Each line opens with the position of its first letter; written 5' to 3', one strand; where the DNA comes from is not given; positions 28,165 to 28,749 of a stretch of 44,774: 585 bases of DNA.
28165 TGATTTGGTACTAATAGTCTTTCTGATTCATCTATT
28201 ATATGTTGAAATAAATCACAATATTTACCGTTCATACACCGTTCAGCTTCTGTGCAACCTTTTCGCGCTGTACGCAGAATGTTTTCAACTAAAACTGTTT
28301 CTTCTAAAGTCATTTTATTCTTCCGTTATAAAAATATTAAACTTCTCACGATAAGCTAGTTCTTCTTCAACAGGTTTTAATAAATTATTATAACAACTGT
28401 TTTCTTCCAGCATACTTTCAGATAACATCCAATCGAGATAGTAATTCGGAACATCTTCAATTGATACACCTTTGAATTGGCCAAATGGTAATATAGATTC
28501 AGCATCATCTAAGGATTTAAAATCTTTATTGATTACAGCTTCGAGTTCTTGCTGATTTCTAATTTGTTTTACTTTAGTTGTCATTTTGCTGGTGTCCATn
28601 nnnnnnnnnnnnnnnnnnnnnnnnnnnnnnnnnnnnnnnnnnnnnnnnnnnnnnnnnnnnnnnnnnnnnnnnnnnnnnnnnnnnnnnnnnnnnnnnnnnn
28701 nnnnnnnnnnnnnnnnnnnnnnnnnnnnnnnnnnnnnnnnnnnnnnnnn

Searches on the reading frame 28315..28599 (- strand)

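Call 123: search_protein_families(library=pfam, proteins=[window:28315-28599:-], max_evalue=0.01)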
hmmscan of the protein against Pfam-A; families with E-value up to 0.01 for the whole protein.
window:28315-28599:- (94 aa): 1 family
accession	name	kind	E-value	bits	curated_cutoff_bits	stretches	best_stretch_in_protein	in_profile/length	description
PF12843.12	QSregVF_b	-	5e-06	26.7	22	1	33-60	9-36/66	Putative quorum-sensing-regulated virulence factor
